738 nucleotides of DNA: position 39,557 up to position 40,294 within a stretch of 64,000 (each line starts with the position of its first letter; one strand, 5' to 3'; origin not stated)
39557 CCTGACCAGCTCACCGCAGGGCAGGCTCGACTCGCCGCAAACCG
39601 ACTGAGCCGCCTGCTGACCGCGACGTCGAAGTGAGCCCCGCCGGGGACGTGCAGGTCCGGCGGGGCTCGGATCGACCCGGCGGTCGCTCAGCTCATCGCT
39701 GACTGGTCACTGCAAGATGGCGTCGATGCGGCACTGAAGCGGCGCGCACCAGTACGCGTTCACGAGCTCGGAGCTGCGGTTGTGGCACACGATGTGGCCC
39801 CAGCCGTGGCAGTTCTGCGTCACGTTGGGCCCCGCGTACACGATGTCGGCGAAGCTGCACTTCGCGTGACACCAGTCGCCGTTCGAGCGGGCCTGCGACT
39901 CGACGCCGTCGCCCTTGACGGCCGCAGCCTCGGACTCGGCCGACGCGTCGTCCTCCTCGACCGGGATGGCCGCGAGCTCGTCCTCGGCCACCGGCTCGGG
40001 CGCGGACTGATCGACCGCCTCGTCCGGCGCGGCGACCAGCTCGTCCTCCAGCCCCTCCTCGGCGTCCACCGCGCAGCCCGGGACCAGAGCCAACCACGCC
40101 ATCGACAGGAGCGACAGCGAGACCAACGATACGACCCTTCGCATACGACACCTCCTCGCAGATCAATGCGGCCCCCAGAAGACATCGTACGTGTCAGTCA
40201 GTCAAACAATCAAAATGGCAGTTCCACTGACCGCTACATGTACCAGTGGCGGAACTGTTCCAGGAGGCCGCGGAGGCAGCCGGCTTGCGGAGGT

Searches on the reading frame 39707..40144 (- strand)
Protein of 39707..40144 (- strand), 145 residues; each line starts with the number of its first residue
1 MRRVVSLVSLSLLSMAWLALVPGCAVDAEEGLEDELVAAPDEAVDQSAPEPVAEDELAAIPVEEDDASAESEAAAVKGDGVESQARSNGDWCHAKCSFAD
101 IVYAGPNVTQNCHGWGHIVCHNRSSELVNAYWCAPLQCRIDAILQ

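Call 6: search_protein_families(library=pfam, proteins=[window:39707-40144:-], max_evalue=0.01)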
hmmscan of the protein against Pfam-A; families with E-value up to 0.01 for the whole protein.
window:39707-40144:- (145 aa): 0 families

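Call 7: find_homologous_proteins(query=window:39707-40144:-, max_evalue=0.001)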
Query window:39707-40144:- (145 aa): 6 proteins with E <= 0.001 among 78 candidates.
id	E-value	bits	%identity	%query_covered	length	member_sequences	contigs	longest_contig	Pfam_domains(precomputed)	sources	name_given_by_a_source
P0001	4.8e-82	291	92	100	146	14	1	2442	-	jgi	jgi:hypothetical protein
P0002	2.7e-71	256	84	96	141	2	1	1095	-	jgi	jgi:hypothetical protein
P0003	5.5e-65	236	73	100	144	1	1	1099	-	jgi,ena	-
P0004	9.8e-64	232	74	100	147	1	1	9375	-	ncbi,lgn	-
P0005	1.1e-52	196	84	70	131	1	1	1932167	-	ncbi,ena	-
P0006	6.9e-50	187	67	100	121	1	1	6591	-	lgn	-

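Call 8: find_encoding_contigs(protein=window:39707-40144:-, flank=10000, max_places=10)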
Protein window:39707-40144:- (145 aa): 2 contigs read that carry it; 2 places shown.
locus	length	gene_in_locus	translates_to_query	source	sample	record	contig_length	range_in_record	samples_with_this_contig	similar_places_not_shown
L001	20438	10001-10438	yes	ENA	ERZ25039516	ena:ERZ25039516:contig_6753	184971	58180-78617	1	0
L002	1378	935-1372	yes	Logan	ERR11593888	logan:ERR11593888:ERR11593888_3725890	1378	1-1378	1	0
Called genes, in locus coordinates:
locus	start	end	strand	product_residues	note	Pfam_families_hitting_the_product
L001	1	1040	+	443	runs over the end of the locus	-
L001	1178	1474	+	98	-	-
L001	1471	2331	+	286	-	-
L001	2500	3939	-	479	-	PF02878:PGM_PMM_I, PF02879:PGM_PMM_II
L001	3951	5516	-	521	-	-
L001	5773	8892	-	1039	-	PF13490:zf-HC2 (weak), PF03109:ABC1 (faint), PF00069:Pkinase, PF01636:APH (faint), PF07714:PK_Tyr_Ser-Thr, PF13181:TPR_8 (faint), PF13374:TPR_10 (faint), PF13424:TPR_12, +2 more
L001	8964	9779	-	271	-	PF02900:LigB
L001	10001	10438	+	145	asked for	-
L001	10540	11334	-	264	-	PF00072:Response_reg, PF04397:LytTR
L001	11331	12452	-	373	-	PF06580:His_kinase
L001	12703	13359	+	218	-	PF00578:AhpC-TSA, PF08534:Redoxin, PF10417:1-cysPrx_C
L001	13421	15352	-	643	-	-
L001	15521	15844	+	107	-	-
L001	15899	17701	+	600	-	-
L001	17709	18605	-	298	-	-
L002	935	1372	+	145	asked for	-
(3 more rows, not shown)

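Call 9: find_encoding_contigs(protein=P0005, flank=6000, max_places=4)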
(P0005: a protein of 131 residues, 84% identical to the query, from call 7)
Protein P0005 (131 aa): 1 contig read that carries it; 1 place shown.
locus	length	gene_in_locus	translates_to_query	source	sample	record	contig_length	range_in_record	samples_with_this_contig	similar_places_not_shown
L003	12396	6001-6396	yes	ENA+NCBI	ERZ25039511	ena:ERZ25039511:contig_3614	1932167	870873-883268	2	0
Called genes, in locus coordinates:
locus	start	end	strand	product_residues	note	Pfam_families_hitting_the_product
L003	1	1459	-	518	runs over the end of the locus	PF13205:Big_5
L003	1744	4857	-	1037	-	PF13490:zf-HC2 (weak), PF00069:Pkinase, PF01636:APH (faint), PF07714:PK_Tyr_Ser-Thr, PF13374:TPR_10 (faint), PF07719:TPR_2 (faint), PF13424:TPR_12, PF13424:TPR_12, +3 more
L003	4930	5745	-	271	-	PF02900:LigB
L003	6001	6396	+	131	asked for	-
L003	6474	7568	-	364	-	PF01965:DJ-1_PfpI, PF07719:TPR_2 (faint), PF13174:TPR_6 (faint), PF13428:TPR_14 (faint), PF13432:TPR_16 (weak), PF14559:TPR_19 (faint)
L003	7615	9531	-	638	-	PF06580:His_kinase, PF00072:Response_reg, PF04397:LytTR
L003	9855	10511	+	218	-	PF00578:AhpC-TSA, PF08534:Redoxin, PF10417:1-cysPrx_C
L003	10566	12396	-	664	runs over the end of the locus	PF00932:LTD (weak)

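Call 10: find_encoding_contigs(protein=P0004, flank=6000, max_places=4)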
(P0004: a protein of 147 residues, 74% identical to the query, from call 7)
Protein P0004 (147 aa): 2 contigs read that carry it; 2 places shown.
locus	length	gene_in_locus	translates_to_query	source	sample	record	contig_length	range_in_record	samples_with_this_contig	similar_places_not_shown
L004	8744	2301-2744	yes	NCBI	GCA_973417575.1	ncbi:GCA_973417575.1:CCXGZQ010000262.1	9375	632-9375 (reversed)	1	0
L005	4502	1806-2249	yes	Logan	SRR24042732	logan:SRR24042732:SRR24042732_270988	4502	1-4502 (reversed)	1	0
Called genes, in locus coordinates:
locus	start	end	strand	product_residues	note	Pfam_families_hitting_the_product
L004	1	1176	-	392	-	?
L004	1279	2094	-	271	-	PF02900:LigB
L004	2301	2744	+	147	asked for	-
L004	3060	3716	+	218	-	PF00578:AhpC-TSA, PF08534:Redoxin, PF10417:1-cysPrx_C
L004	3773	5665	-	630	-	-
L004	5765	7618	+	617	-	-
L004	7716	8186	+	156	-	PF12680:SnoaL_2 (weak)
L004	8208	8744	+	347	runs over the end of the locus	PF19875:DUF6348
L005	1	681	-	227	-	?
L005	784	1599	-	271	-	PF02900:LigB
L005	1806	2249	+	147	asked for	-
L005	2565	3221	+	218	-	PF00578:AhpC-TSA, PF08534:Redoxin, PF10417:1-cysPrx_C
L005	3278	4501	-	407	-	?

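Call 11: find_encoding_contigs(protein=P0006, flank=6000, max_places=4)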
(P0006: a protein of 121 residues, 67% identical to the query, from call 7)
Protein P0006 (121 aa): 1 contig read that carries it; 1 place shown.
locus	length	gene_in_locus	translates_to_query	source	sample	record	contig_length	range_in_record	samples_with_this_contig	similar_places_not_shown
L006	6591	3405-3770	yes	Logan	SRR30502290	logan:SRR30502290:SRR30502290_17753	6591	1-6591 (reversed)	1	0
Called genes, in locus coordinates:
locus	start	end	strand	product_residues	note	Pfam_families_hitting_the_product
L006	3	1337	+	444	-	?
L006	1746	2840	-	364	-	-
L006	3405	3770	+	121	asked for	-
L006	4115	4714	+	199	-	-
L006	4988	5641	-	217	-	PF00652:Ricin_B_lectin (faint), PF14200:RicinB_lectin_2 (weak)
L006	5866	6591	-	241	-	?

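Call 12: find_encoding_contigs(protein=P0001, flank=6000, max_places=4)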
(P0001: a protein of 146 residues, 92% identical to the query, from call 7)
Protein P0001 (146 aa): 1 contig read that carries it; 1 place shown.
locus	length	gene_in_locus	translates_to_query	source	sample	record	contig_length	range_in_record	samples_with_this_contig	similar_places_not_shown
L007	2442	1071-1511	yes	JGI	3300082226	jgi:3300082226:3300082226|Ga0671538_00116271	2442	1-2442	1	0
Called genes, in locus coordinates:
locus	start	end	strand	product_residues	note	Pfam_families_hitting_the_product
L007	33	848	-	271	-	PF02900:LigB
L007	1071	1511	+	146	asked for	-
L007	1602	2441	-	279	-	?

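Call 16: find_related_loci(query=A2, collection=genome_contigs, flank=8000)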
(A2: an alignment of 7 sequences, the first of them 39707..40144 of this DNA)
Query A2 (145 aa) in genome_contigs; peptide patterns used: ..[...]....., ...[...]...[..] (x = any residue, [..] = any of these).
43 stretches matched a pattern; 5 encode a relative of the query (tblastn E <= 1e-3); 5 distinct loci.
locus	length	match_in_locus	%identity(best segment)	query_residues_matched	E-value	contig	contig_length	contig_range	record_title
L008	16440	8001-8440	84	1-145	8e-60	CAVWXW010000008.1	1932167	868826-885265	MAG: uncultured delta proteobacterium isolate MFD03602.bin.2.3 genome assembly, contig: contig_3614, whole genome shotgu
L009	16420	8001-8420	50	1-144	5e-33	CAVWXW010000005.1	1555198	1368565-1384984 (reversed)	MAG: uncultured delta proteobacterium isolate MFD03602.bin.2.3 genome assembly, contig: contig_1666, whole genome shotgu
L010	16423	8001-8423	46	1-144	1e-31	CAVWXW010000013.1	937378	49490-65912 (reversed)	MAG: uncultured delta proteobacterium isolate MFD03602.bin.2.3 genome assembly, contig: contig_4748, whole genome shotgu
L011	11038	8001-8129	55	82-125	3e-10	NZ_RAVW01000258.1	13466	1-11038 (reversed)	Corallococcus exercitus strain AB043A NODE_258_13466_cov_13.5912_ID_16889, whole genome shotgun sequence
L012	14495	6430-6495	50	98-119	2e-4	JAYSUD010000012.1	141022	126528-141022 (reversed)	MAG: bacterium isolate GFS_12610 GFS_12610_11, whole genome shotgun sequence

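Call 25: find_related_loci(query=A3, collection=metagenome_contigs, flank=6000)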
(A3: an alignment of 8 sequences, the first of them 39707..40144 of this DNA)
Query A3 (145 aa) in metagenome_contigs; peptide patterns used: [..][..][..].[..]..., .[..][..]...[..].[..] (x = any residue, [..] = any of these).
186 stretches matched a pattern; 3 encode a relative of the query (tblastn E <= 1e-3); 3 distinct loci.
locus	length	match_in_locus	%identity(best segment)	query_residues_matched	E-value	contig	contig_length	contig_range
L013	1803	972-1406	96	1-145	1e-97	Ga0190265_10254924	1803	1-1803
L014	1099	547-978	73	1-145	8e-69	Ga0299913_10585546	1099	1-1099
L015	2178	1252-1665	43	1-144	7e-33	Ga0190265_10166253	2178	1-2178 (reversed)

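Call 54: search_protein_families(library=pfam, proteins=[L010:7233-7682:+, L010:5549-6673:-, L010:4861-7341:+, L010:8709-9443:+, L010:9949-10947:+, L009:7218-7595:+, L009:5111-6112:+, L009:8956-12243:-, L009:6573-7142:+, L006:4115-4714:+], max_evalue=0.01)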
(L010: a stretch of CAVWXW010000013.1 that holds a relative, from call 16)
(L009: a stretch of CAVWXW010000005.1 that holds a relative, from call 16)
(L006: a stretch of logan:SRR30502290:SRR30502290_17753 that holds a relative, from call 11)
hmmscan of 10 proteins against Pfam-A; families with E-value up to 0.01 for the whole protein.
L010:7233-7682:+ (149 aa): 1 family
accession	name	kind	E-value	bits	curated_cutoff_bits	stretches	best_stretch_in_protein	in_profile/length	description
PF04542.20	Sigma70_r2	-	1.7e-05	25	24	1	2-49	23-69/71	Sigma-70 region 2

L010:5549-6673:- (374 aa): 0 families

L010:4861-7341:+ (826 aa): 0 families

L010:8709-9443:+ (244 aa): 0 families

L010:9949-10947:+ (332 aa): 0 families

L009:7218-7595:+ (125 aa): 0 families

L009:5111-6112:+ (333 aa): 3 families
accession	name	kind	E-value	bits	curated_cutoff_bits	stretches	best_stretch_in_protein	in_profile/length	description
PF00293.34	NUDIX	-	7e-21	75.1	21.1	1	179-306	2-125/134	NUDIX domain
PF03167.25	UDG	-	6e-17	62.5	24.3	1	15-165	2-131/141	Uracil DNA glycosylase superfamily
PF14815.12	NUDIX_4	-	0.00054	20.2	35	1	206-300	26-99/113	NUDIX domain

L009:8956-12243:- (1095 aa): 3 families
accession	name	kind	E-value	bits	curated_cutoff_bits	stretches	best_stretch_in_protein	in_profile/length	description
PF00069.31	Pkinase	-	4.2e-34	118.6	31.7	1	60-289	1-203/263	Protein kinase domain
PF07714.23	PK_Tyr_Ser-Thr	-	4e-24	85.8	23.1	1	63-333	4-257/258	Protein tyrosine and serine/threonine kinase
PF14559.12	TPR_19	-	2e-07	31.7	25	1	558-614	4-59/68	Tetratricopeptide repeat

L009:6573-7142:+ (189 aa): 0 families

L006:4115-4714:+ (199 aa): 0 families

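Call 55: predict_structure(alignment_id=A2)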
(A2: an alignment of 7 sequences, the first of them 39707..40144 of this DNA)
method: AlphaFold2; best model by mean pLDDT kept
length: 145 residues; sequences in the alignment: 7
mean_pLDDT: 48.3   pTM: 0.27
mean pLDDT of the five models: 48.3, 41.7, 40.5, 38.5, 36.6
residues with pLDDT >= 90: 0; 70-90: 0; 50-70: 65; < 50: 80
segments of 3 or more residues with pLDDT < 50: 29-80, 116-135
pLDDT, mean of each block of 10 residues (from residue 1): 59 55 48 42 41 42 39 39 53 61 59 51 36 48 54
secondary structure, 60 per line:
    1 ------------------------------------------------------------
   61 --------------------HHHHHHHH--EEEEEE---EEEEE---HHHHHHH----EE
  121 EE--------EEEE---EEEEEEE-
elements in order: H81-88 E91-96 E100-104 H108-114 E119-122 E131-134 E138-144

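Call 65: search_protein_families(library=ncbifam, proteins=[window:39707-40144:-, L003:6474-7568:-], max_evalue=0.001)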
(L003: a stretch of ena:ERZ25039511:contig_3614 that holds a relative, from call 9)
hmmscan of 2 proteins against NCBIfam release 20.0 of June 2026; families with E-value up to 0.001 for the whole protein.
window:39707-40144:- (145 aa): 0 families

L003:6474-7568:- (364 aa): 11 families
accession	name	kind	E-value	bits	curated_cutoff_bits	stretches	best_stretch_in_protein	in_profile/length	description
NF006902.0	PRK09393.1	equivalog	1.4e-29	103.4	425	1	22-211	9-195/327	transcriptional regulator FtrA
NF052371.1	TransRegGbdRPseu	equivalog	2.5e-17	63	480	1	62-205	52-194/365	choline metabolism transcriptional regulator GbdR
TIGR01383.1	not_thiJ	equivalog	9.5e-12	45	131.25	1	26-207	2-177/180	DJ-1 family glyoxalase III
TIGR02552.1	LcrH_SycD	equivalog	5.2e-09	35.9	104.8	1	247-332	30-115/136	SycD/LcrH family type III secretion system chaperone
TIGR02917.1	PEP_TPR_lipo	equivalog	5.8e-07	27.8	312.2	1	242-339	574-671/899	XrtA/PEP-CTERM system TPR-repeat protein PrsT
NF040959.1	MamA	equivalog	1.1e-06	28.3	200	1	240-332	42-134/204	magnetosome protein MamA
NF047558.1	TPR_END_plus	domain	1.2e-05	25.2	32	1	305-350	1-47/56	TPR end-of-group domain-containing protein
TIGR01382.1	PfpI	subfamily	2.2e-05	24.1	139.05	1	88-159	58-130/169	DJ-1/PfpI/YhbO family deglycase/protease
TIGR02795.1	tol_pal_ybgF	equivalog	9.6e-05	23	90.1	1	240-328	7-101/119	tol-pal system protein YbgF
NF033920.0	C39_PA2778_fam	equivalog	0.00011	21.7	150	1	230-331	151-252/255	PA2778 family cysteine peptidase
NF008520.0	PRK11447.1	equivalog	0.00096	17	858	0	237-331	575-665/1157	cellulose synthase complex outer membrane protein BcsC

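Call 68: search_solved_structures(query=A3, max_evalue=10)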
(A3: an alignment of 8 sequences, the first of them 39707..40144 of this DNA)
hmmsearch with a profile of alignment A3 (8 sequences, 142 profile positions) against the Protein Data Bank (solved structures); distinct sequences matched with E-value up to 10: 6.
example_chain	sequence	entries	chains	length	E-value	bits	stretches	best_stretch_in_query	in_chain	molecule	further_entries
1b8d_A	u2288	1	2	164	0.92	13.1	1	50-96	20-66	PROTEIN (RHODOPHYTAN PHYCOERYTHRIN (ALPHA CHAIN))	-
1lia_A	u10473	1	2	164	1.1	12.8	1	49-97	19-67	R-PHYCOERYTHRIN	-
5y6p_e2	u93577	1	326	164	1.2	12.7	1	50-95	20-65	R-phycoerythrin alpha chain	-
3o70_A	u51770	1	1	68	1.6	12.3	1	92-132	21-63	PHD finger protein 13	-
3o7a_A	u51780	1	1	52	2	12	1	90-132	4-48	PHD finger protein 13 variant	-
5z87_A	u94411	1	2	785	2.7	11.6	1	20-84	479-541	EmGH1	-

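Call 88: predict_structure(alignment_id=A7)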
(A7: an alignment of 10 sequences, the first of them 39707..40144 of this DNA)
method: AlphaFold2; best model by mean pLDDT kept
length: 145 residues; sequences in the alignment: 10
mean_pLDDT: 59.3   pTM: 0.41
mean pLDDT of the five models: 59.3, 58.9, 58.9, 58.7, 58.0
residues with pLDDT >= 90: 25; 70-90: 27; 50-70: 17; < 50: 76
segments of 3 or more residues with pLDDT < 50: 8-11, 13-81
pLDDT, mean of each block of 10 residues (from residue 1): 52 45 36 34 36 40 41 41 61 90 77 90 93 83 80
secondary structure, 60 per line:
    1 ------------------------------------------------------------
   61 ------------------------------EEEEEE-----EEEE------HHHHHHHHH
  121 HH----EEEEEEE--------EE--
elements in order: E91-96 E102-105 H112-122 E127-133

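Call 91: fold_search(model_id=the predicted structure, library=pdb)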
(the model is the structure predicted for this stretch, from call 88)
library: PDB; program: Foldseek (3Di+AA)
matches with E <= 10: 19; with E <= 0.001: 0
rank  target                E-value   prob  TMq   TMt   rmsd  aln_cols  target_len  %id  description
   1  8ail_C                3.9e+00  0.03  0.16  0.29   7.1        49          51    4  Bacillus phage VMY22 p56 in complex with Bacillus weidmannii Ung (released 2023-06-21)
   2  8yru                  4.7e+00  0.05  0.16  0.09   8.8        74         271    7  Crystal structure of D-amino acid transaminase from Haliscomenobacter hydrossis (apo form) after 15 sec of soaking with  (released 2024-04-17)
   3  7p7x                  4.7e+00  0.04  0.15  0.09   8.8        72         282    6  Crystal structure of D-amino acid transaminase from Haliscomenobacter hydrossis (holo form). (released 2021-07-28)
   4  2le2_MODEL_1_A        5.0e+00  0.03  0.18  0.30   4.9        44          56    9  Novel dimeric structure of phage phi29-encoded protein p56: Insights into Uracil-DNA glycosylase inhibition (released 2011-09-28)
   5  8ail_F                6.0e+00  0.02  0.17  0.30   6.7        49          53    4  Bacillus phage VMY22 p56 in complex with Bacillus weidmannii Ung (released 2023-06-21)
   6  1n2m_B                6.4e+00  0.08  0.22  0.20   3.9        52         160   10  The S53A Proenzyme Structure of Methanococcus jannaschii. (released 2003-03-25)
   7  2qqc_B                7.7e+00  0.08  0.22  0.28   3.9        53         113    9  E109Q mutant of Pyruvoyl-dependent Arginine Decarboxylase from Methanococcus jannashii (released 2008-03-18)
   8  1n2m_D                7.7e+00  0.04  0.18  0.17   5.4        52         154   12  The S53A Proenzyme Structure of Methanococcus jannaschii. (released 2003-03-25)
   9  5bwr_B                8.8e+00  0.01  0.14  0.07   9.8        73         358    3  X-RAY CRYSTAL STRUCTURE AT 2.20A RESOLUTION OF HUMAN MITOCHONDRIAL BRANCHED CHAIN AMINOTRANSFERASE (BCATM) COMPLEXED W (released 2015-07-01)
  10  9v7j_Ab               9.4e+00  0.03  0.18  0.34   7.5        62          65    5  Phycobilisome core from Gloeobacter violaceus PCC 7421 (released 2025-09-24)
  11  2owl_A                9.4e+00  0.02  0.17  0.10   5.2        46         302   11  Crystal structure of E. coli RdgC (released 2007-03-20)
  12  7mwb_A                9.4e+00  0.02  0.17  0.07   7.7        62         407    8  ERAP1 binds peptide C-terminus of a SPF sequence (FKARKF) (released 2021-07-28)
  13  8ail_E                9.4e+00  0.01  0.14  0.23   7.2        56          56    5  Bacillus phage VMY22 p56 in complex with Bacillus weidmannii Ung (released 2023-06-21)
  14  7dqx_D                9.4e+00  0.01  0.10  0.02   7.0        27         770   15  Crystal structure of xanthine dehydrogenase family protein (released 2022-01-26)
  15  1mt1_B                1.0e+01  0.07  0.23  0.28   3.7        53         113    9  The Crystal Structure of Pyruvoyl-dependent Arginine Decarboxylase from Methanococcus jannaschii (released 2003-03-25)
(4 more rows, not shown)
